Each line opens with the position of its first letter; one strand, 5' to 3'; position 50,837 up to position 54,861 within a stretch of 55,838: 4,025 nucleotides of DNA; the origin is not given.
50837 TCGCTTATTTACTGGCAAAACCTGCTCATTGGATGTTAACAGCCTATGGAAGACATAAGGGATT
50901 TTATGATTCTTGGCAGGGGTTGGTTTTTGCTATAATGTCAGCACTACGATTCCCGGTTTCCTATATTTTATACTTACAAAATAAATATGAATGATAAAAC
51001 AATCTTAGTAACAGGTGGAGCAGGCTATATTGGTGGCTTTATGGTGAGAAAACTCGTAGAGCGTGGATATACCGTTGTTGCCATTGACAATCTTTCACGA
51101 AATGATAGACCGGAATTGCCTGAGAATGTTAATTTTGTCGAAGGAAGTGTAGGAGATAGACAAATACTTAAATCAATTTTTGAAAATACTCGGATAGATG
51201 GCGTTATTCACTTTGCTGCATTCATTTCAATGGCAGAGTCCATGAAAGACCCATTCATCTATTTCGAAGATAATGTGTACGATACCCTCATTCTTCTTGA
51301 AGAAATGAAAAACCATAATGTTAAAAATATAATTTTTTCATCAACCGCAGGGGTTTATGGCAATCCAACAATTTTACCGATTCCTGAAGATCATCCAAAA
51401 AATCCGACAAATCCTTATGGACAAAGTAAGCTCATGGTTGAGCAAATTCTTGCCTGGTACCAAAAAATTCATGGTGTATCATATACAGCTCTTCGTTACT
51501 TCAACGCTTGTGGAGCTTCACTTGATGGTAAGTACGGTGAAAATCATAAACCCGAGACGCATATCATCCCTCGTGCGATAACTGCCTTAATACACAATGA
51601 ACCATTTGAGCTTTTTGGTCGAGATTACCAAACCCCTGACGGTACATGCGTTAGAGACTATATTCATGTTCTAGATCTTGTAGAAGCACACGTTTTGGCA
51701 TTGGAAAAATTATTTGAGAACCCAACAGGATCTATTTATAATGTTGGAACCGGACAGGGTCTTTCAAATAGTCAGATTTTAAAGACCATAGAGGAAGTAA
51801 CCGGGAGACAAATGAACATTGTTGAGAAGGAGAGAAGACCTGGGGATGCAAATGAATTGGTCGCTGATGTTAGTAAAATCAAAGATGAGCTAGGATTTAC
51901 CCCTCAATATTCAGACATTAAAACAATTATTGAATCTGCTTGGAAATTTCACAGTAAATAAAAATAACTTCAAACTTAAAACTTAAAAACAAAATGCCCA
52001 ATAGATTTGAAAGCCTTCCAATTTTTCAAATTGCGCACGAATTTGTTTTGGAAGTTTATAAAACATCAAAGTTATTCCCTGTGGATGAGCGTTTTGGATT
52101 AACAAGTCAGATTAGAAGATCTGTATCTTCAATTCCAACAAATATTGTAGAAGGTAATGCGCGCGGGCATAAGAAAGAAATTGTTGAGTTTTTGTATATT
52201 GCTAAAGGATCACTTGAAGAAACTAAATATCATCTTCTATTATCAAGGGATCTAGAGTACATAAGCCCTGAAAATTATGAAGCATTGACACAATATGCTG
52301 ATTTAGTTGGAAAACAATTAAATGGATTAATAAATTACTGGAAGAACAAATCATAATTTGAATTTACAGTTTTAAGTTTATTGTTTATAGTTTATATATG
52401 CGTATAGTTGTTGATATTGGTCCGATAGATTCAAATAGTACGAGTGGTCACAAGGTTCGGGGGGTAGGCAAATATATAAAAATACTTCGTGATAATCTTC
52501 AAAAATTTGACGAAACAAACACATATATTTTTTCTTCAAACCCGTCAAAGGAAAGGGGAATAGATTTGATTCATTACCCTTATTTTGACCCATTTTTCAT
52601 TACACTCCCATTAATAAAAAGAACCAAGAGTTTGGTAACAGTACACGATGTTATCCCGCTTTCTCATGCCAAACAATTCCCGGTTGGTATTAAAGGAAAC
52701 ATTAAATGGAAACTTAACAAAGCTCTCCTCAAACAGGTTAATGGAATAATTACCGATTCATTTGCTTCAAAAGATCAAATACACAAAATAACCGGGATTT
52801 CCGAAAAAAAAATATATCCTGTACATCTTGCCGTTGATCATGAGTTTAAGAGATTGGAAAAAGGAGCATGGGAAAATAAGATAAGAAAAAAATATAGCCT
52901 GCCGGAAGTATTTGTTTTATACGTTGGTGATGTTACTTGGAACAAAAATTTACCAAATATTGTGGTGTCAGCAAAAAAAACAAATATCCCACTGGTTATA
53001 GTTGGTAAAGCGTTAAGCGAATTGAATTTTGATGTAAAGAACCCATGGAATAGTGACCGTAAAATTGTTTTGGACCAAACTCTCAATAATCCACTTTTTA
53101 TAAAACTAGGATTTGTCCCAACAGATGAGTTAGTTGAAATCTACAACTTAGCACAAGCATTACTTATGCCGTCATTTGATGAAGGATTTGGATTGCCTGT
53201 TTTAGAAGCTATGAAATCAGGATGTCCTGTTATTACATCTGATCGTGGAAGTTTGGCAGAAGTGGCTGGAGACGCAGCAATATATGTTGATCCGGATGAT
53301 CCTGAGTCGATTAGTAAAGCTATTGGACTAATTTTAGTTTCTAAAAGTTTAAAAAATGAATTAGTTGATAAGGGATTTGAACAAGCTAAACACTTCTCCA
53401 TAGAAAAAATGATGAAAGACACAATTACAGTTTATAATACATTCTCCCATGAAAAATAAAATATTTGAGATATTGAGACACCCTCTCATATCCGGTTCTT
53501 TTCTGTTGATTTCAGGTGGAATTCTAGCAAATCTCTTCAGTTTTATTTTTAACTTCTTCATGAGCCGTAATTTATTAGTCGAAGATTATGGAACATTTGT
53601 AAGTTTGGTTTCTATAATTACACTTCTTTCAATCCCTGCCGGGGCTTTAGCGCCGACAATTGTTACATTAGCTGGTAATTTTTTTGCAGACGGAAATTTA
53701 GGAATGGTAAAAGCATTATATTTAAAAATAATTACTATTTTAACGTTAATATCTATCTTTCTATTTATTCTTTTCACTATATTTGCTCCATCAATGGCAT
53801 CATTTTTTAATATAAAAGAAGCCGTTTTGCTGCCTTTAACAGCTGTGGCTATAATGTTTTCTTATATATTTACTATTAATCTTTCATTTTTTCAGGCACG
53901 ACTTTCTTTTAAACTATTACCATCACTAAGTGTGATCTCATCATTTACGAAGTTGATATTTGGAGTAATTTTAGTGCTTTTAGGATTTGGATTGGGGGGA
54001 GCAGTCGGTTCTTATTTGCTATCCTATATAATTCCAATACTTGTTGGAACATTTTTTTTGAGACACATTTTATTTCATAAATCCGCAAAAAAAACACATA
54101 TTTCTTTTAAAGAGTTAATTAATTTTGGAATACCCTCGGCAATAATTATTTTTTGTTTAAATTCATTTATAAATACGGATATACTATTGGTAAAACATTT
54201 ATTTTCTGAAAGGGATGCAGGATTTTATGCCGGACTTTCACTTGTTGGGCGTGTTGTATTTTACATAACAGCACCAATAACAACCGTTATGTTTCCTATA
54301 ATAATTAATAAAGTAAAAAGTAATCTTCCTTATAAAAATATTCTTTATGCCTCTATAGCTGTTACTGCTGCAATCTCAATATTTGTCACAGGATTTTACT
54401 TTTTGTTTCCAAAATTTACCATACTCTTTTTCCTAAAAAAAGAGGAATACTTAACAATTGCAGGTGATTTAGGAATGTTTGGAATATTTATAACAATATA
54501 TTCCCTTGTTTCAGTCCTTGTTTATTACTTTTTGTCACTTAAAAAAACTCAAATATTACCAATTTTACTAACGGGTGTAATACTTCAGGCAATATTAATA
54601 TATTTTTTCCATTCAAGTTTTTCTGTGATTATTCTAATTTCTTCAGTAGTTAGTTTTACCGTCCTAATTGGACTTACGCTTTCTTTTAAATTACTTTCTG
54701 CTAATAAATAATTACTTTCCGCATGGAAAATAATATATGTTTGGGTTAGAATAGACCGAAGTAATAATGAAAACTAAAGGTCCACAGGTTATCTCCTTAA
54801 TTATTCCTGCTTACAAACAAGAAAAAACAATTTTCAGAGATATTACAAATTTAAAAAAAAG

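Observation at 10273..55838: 45-kb co-directional glycosylation mega-cluster dominated by 18 extracytoplasmic GT-C-type membrane enzymes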

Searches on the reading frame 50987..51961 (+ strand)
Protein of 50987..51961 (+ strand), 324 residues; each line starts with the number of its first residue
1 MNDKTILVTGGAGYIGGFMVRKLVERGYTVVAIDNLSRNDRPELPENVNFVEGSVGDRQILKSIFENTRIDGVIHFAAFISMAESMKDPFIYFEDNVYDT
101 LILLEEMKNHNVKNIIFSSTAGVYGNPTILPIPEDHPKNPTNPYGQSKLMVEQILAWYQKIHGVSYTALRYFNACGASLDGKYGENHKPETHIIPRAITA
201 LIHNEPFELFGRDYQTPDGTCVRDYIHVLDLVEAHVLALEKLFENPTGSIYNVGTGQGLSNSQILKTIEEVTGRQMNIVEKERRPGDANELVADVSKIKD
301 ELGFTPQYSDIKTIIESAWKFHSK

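Call 5: search_protein_families(library=pfam, proteins=[window:50987-51961:+], max_evalue=0.01)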
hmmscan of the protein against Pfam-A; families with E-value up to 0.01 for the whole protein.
window:50987-51961:+ (324 aa): 10 families
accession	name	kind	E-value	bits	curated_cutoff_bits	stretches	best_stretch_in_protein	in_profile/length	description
PF01370.27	Epimerase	-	7e-60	202.9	20.9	1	6-254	1-240/240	NAD dependent epimerase/dehydratase family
PF16363.11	GDP_Man_Dehyd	-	4.5e-55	187.9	27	1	7-309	1-324/332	GDP-mannose 4,6 dehydratase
PF01073.25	3Beta_HSD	-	2.4e-15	56.8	22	1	7-246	1-236/280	3-beta hydroxysteroid dehydrogenase/isomerase family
PF02719.21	Polysacc_synt_2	-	1.1e-12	48.2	20.2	1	6-177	1-174/293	Polysaccharide biosynthesis protein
PF04321.23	RmlD_sub_bind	-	7.9e-12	45.3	27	1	5-162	2-143/287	RmlD substrate binding domain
PF13460.12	NAD_binding_10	-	1.8e-09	38.1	27.2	1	10-170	1-142/184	NAD(P)H-binding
PF07993.18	NAD_binding_4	-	7.8e-09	35.5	20.1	1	69-184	88-217/258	Male sterility protein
PF05368.20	NmrA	-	1.6e-08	34.9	27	1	3-120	2-107/298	NmrA-like family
PF08659.16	KR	-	1.2e-05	25.8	22.6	1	5-127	2-144/180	KR domain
PF00106.31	adh_short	-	0.00015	21.8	26.6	1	4-77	1-85/195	short chain dehydrogenase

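Call 44: search_protein_families(library=ncbifam, proteins=[window:50987-51961:+], max_evalue=0.001)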
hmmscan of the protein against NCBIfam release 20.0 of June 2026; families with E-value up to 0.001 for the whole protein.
window:50987-51961:+ (324 aa): 34 families (the best 25 are shown)
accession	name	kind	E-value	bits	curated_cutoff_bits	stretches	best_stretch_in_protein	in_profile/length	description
TIGR01179.1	galE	equivalog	1.6e-117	392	262.3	1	6-323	2-326/332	UDP-glucose 4-epimerase GalE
NF007956.0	PRK10675.1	subfamily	1.4e-73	247.9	394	1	6-324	3-331/338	UDP-glucose 4-epimerase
TIGR01181.1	dTDP_gluc_dehyt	equivalog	3.7e-44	151.1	365.1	1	6-312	2-302/321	dTDP-glucose 4,6-dehydratase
TIGR04180.1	EDH_00030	hypoth_equivalog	7.6e-37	127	475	1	6-309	1-297/297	NAD-dependent 4,6-dehydratase LegB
TIGR02197.1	heptose_epim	equivalog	4e-36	124.8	274.6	1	6-278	1-266/316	ADP-glyceromanno-heptose 6-epimerase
NF011728.1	PRK15181.1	equivalog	7.8e-22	77.7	760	1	3-320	15-335/348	Vi polysaccharide biosynthesis UDP-N-acetylglucosaminuronic acid C-4 epimerase TviC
TIGR02622.1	CDP_4_6_dhtase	equivalog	2e-19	69.9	278.45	1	2-314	3-323/352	CDP-glucose 4,6-dehydratase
NF007490.0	PRK10084.1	subfamily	1e-18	67.5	649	1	6-308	3-321/361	dTDP-glucose 4,6-dehydratase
TIGR03466.1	HpnA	hypoth_equivalog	2.2e-18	66.2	367.65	1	5-155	2-152/327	hopanoid-associated sugar epimerase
NF007582.0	PRK10217.1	equivalog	7.7e-18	64.7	698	1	4-308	2-318/355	dTDP-glucose 4,6-dehydratase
NF043036.1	ErythonDh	equivalog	1.5e-16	60.5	325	1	6-160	3-165/321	D-erythronate dehydrogenase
NF047922.1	GDPFucSynFcl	equivalog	3.7e-15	56.2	500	1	3-310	2-290/308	GDP-L-fucose synthase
NF052578.1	StrlDmthSdmBMthl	equivalog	1.9e-14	54.2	600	1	5-126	2-119/328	sterol demethylase protein SdmB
NF042422.1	oxyalk_red_OleD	equivalog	2.7e-14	53.3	580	1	6-128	3-118/329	2-alkyl-3-oxoalkanoate reductase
NF008872.0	PRK11908.1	equivalog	1.1e-13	50.9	294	1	4-257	2-255/349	bifunctional UDP-4-keto-pentose/UDP-xylose synthase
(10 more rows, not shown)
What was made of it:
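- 50987..51961 (+): g41: UDP-glucose 4-epimerase GalE. TIGR01179, 392 bits against a cutoff of 262 (call 44).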

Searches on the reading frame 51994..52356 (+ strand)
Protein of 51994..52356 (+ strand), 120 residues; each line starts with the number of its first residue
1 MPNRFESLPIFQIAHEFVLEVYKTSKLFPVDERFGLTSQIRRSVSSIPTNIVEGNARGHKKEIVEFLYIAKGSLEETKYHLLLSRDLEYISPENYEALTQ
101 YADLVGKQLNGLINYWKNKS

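Call 6: search_protein_families(library=pfam, proteins=[window:51994-52356:+], max_evalue=0.01)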
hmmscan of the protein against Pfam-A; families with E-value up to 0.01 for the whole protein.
window:51994-52356:+ (120 aa): 2 families
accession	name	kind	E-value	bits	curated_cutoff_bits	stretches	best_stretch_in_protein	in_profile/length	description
PF05635.17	23S_rRNA_IVP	-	2.9e-35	121.1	33.8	1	7-111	2-106/106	23S rRNA-intervening sequence protein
PF22296.2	bAvd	-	5e-07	30.6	40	1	14-115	7-106/107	bAvd-like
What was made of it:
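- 51994..52356 (+): g42: 23S rRNA-intervening-sequence-type four-helix-bundle protein. Probably a passenger gene. PF05635, 121 bits (call 6).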

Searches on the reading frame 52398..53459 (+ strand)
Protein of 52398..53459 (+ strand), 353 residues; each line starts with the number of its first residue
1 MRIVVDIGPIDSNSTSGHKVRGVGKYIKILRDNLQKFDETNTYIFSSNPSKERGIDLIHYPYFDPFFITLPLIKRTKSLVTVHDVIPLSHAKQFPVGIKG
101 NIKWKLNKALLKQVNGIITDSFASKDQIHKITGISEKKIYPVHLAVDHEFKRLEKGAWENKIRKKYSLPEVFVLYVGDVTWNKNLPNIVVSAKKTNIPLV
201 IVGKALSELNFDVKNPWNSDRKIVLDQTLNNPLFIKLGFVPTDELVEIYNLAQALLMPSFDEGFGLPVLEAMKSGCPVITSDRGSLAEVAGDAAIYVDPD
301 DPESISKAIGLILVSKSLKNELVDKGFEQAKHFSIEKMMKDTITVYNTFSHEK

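Call 6: search_protein_families(library=pfam, proteins=[window:52398-53459:+], max_evalue=0.01)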
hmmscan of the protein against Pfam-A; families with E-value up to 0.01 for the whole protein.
window:52398-53459:+ (353 aa): 5 families
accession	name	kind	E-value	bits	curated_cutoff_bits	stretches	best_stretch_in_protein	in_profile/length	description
PF00534.26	Glycos_transf_1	-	1e-24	87.5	26.4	1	162-326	5-169/172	Glycosyl transferases group 1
PF13692.12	Glyco_trans_1_4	-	3.7e-18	66.6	27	1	183-312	15-139/142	Glycosyl transferases group 1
PF13439.12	Glyco_transf_4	-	6.4e-10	39.8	28.5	1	51-149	69-169/170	Glycosyltransferase Family 4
PF20706.3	GT4-conflict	-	4.5e-07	29.6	26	1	244-289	274-319/385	Family 4 Glycosyltransferase in conflict systems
PF13524.12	Glyco_trans_1_2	-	0.0026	18.2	25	1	195-329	13-128/144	Glycosyl transferase-like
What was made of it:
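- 52398..53459 (+): g43: GT4. Glycos_transf_1, 87.5 bits (call 6).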

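Call 44: search_protein_families(library=ncbifam, proteins=[window:52398-53459:+], max_evalue=0.001)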
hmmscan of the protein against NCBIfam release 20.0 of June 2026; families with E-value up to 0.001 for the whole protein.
window:52398-53459:+ (353 aa): 26 families (the best 25 are shown)
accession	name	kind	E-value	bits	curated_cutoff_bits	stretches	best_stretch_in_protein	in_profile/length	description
TIGR04047.1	MSMEG_0565_glyc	hypoth_equivalog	1.1e-18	67.5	259.85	1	190-347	218-372/373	MSMEG_0565 family glycosyltransferase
TIGR02149.1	glgA_Coryne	subfamily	2.8e-18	66.2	302.4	1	77-347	108-388/391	glycogen synthase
TIGR03449.1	mycothiol_MshA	equivalog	4.9e-14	52.1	462.5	1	240-348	292-402/406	D-inositol-3-phosphate glycosyltransferase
TIGR03999.1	thiol_BshA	equivalog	9.5e-13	47.8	273.7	1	242-348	263-372/375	N-acetyl-alpha-D-glucosaminyl L-malate synthase BshA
TIGR04157.1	glyco_rSAM_CFB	subfamily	1.9e-11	43.6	400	1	105-294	161-343/406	TIGR04157 family glycosyltransferase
NF053787.1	GlcN_PG_synth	equivalog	1.2e-10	40.8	480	1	238-347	248-357/361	N-acetylglucosaminyl phosphatidylglycerol synthase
NF047684.1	TeichurnBiosyTuaC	equivalog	4.1e-10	39.1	550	1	112-346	163-386/391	teichuronic acid biosynthesis protein TuaC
NF053513.1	Gtran_IagA_BgsA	equivalog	6e-10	38.6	460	1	110-348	102-330/333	LTA glycolipid anchor biosynthesis glycosyltransferase, IagA/BgsA family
NF012028.0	PRK15484.1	subfamily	6.1e-10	38.7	618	1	173-344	196-368/380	lipopolysaccharide N-acetylglucosaminyltransferase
TIGR03088.1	stp2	hypoth_equivalog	7e-10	38.5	409.05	1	245-348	266-372/374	TIGR03088 family PEP-CTERM/XrtA system glycosyltransferase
NF038295.1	EPS_HpsP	equivalog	2e-09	36.9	550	1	172-348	209-386/388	hormogonium polysaccharide biosynthesis glycosyltransferase HpsP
NF041876.1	EPS_EpsE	equivalog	4.7e-09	36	400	1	237-329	281-375/389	exopolysaccharide biosynthesis GT4 family glycosyltransferase EpsE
NF038298.1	EPS_HpsO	equivalog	7.2e-09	34.9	575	1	106-348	139-386/388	hormogonium polysaccharide biosynthesis glycosyltransferase HpsO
NF049987.1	DaglGlyslTfaseDgs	equivalog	1.6e-07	30.6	500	1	235-348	215-326/332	processive diacylglycerol alpha-glucosyltransferase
NF046085.1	XrtY_assoc_Gly1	equivalog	4.7e-07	29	400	1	98-349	146-384/387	XrtY-associated glycosyltransferase XYAG1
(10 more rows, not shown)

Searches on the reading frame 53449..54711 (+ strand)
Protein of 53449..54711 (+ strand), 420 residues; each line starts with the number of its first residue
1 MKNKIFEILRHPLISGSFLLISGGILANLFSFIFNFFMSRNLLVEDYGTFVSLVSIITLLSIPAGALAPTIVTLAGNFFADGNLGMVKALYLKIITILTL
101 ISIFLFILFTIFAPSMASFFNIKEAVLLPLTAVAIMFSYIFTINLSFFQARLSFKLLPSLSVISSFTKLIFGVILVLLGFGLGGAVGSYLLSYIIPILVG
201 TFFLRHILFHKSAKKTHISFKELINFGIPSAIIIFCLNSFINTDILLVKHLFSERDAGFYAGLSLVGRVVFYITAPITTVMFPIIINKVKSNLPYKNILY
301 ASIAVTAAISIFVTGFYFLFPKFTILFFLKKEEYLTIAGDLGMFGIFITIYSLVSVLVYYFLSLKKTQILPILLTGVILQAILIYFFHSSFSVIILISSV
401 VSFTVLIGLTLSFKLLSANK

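Call 6: search_protein_families(library=pfam, proteins=[window:53449-54711:+], max_evalue=0.01)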
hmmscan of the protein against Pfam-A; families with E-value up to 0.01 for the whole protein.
window:53449-54711:+ (420 aa): 2 families
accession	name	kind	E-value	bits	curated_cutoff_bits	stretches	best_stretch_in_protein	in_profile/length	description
PF13440.11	Polysacc_synt_3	-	8.2e-15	55.2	23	1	91-329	47-284/293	Polysaccharide biosynthesis protein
PF01943.22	Polysacc_synt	-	1.6e-09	38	28.2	1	15-285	3-270/274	Polysaccharide biosynthesis protein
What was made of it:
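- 53449..54711 (+): g44: second MOP (Wzx-type) flippase. Polysacc_synt_3, 55.2 bits (call 6).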

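Call 44: search_protein_families(library=ncbifam, proteins=[window:53449-54711:+], max_evalue=0.001)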
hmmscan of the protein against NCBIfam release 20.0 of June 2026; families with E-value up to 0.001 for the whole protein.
window:53449-54711:+ (420 aa): 0 families
